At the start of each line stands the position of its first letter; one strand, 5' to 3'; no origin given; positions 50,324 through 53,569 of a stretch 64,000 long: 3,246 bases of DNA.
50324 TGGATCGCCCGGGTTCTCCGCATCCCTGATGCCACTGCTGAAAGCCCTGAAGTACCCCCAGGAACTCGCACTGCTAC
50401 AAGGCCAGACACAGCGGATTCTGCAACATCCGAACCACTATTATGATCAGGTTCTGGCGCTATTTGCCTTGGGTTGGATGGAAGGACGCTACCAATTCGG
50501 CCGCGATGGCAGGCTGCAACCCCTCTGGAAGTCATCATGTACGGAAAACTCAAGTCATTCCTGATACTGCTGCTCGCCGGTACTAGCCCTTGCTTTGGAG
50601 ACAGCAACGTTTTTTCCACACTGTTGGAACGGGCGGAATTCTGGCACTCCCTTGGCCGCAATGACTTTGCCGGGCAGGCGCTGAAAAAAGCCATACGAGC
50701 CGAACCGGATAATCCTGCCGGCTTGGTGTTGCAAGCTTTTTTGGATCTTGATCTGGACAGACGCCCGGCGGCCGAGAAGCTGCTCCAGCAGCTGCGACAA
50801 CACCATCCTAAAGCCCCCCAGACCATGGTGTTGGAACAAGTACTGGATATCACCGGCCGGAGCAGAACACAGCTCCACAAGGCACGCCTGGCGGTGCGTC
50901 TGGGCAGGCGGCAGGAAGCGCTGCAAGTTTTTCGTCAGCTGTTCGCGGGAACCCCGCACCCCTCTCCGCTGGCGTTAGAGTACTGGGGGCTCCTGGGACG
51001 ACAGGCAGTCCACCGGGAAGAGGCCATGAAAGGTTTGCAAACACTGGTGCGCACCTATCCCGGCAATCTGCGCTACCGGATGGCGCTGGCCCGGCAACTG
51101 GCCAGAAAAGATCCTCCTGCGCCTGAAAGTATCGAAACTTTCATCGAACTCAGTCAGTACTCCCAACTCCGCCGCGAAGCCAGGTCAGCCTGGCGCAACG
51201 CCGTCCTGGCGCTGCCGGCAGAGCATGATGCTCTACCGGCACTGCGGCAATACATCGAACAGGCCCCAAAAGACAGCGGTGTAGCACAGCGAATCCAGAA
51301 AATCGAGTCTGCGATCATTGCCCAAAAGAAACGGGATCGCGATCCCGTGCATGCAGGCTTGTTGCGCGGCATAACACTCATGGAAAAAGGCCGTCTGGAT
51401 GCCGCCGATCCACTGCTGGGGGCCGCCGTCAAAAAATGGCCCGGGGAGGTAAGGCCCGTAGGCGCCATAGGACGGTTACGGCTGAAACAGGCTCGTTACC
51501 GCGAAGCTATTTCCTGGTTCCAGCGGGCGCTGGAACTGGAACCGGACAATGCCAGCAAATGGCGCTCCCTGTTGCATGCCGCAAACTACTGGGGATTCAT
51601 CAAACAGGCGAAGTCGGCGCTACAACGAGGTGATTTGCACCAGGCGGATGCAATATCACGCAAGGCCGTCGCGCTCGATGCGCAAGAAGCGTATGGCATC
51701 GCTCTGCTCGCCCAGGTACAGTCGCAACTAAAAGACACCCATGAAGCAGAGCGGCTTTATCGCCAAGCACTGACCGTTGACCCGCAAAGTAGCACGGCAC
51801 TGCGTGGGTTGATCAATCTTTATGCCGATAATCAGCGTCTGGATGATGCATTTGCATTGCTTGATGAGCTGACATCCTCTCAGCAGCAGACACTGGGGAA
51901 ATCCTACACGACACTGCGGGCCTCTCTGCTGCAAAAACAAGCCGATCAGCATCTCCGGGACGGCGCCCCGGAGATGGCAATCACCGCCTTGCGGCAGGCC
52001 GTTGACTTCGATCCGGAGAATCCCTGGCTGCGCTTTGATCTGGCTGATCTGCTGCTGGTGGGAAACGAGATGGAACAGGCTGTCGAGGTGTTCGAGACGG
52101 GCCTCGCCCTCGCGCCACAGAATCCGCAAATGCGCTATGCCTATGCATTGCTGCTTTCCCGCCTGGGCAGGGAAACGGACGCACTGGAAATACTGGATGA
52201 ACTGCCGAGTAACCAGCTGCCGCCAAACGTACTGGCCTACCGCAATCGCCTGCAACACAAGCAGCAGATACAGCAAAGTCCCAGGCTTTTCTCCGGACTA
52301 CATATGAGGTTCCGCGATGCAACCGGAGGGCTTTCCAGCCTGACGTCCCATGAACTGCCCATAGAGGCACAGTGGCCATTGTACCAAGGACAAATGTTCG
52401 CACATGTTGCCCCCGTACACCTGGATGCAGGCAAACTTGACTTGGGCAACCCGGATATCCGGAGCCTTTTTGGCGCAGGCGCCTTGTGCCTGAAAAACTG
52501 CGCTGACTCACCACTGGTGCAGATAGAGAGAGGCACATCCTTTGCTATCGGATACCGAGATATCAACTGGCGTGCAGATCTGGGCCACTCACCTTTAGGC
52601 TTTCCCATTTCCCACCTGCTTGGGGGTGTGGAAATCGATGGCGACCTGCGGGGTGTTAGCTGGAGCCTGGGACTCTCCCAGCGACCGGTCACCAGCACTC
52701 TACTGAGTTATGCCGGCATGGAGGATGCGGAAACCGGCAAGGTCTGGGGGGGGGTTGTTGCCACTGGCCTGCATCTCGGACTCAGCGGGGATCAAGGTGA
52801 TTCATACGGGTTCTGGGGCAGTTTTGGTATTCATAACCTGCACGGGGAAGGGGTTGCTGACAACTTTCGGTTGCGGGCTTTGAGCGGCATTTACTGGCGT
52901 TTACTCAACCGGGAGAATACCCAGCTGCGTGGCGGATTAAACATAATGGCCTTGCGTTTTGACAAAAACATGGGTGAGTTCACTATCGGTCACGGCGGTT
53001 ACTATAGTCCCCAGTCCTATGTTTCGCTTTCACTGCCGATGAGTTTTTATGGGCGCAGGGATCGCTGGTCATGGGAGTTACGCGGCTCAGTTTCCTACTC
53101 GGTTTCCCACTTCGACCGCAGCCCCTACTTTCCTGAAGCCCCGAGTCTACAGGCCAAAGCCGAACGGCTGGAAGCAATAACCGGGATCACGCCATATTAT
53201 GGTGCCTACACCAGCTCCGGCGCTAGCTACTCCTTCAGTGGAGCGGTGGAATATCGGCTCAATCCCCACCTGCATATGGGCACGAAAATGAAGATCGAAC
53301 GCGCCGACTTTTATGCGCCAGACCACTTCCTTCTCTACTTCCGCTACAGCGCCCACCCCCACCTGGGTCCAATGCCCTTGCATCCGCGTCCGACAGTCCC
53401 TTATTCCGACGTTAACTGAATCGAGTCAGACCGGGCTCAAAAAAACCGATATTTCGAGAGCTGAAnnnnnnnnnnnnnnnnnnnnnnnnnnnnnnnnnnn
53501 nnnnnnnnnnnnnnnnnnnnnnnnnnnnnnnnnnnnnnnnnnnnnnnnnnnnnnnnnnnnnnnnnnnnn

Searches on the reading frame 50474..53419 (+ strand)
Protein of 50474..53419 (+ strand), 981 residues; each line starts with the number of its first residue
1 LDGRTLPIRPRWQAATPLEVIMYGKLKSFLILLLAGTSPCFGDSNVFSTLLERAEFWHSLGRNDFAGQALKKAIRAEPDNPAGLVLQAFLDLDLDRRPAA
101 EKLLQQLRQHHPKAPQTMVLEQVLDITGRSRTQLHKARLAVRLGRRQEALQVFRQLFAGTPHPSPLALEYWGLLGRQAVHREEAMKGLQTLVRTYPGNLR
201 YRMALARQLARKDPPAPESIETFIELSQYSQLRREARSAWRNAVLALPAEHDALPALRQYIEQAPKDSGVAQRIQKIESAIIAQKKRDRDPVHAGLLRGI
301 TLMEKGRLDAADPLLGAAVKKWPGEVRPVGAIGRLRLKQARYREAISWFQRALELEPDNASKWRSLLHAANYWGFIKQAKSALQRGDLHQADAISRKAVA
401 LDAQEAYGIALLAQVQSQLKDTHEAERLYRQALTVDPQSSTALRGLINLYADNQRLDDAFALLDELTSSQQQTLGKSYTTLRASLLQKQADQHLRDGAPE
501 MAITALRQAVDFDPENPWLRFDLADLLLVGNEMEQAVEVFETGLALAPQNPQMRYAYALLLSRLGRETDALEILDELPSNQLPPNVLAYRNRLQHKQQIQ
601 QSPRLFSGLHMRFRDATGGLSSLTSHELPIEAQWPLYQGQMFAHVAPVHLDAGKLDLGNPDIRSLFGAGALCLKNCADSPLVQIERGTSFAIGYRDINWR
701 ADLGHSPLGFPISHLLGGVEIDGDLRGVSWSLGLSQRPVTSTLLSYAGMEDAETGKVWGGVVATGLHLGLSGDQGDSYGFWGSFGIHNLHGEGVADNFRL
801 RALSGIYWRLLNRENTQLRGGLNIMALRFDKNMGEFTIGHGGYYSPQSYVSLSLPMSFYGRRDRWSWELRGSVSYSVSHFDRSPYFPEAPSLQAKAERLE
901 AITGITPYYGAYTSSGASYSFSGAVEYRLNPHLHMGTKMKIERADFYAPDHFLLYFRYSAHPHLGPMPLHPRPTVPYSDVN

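Call 50: search_protein_families(library=pfam, proteins=[window:50474-53419:+], max_evalue=0.001)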
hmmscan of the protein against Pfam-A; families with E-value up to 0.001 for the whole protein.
window:50474-53419:+ (981 aa): 20 families
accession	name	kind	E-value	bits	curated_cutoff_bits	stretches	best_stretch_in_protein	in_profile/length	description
PF05420.17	BCSC_C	-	4.9e-108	361.7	23.5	1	621-960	1-335/336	Cellulose synthase operon protein C C-terminus (BCSC_C)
PF14559.12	TPR_19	-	1.7e-34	118.3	25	4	420-472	5-57/68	Tetratricopeptide repeat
PF13428.12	TPR_14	-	4.2e-23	79.9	23.5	0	411-448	6-43/44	Tetratricopeptide repeat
PF13181.12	TPR_8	-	2.5e-21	74.4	25.7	0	411-438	6-33/34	Tetratricopeptide repeat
PF13432.12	TPR_16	-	2.6e-20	73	32.7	4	412-466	3-57/65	Tetratricopeptide repeat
PF13414.12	TPR_11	-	3.2e-19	68.8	26.8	0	501-527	12-38/42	TPR repeat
PF00515.34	TPR_1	-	1.2e-16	60.2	27.8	1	333-359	8-34/34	Tetratricopeptide repeat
PF13176.12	TPR_7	-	2.8e-15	55.5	27.9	1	331-360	4-33/36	Tetratricopeptide repeat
PF23914.1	TPR_CcmH_CycH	-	1.5e-14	54.5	42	1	471-569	5-102/158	Cytochrome c-type biogenesis protein H TPR domain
PF07719.23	TPR_2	-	1.5e-14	53.3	27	1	332-359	7-34/34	Tetratricopeptide repeat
PF13431.12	TPR_17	-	1.1e-12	47.5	24.4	0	506-536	2-32/34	Tetratricopeptide repeat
PF13424.12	TPR_12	-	2.8e-11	43.9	30.1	0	440-513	3-75/77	Tetratricopeptide repeat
PF13429.12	TPR_15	-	4.8e-10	39.8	26.2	1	400-472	143-214/280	Tetratricopeptide repeat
PF24575.1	TPR_Slam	-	8.6e-09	36.2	35.2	0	495-539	59-103/104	Surface lipoprotein assembly modifier, N-terminal TPR repeats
PF25060.1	ARM_TT21_2nd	-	2e-08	34.5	27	1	389-492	40-142/270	Tetratricopeptide repeat protein 21 second ARM domain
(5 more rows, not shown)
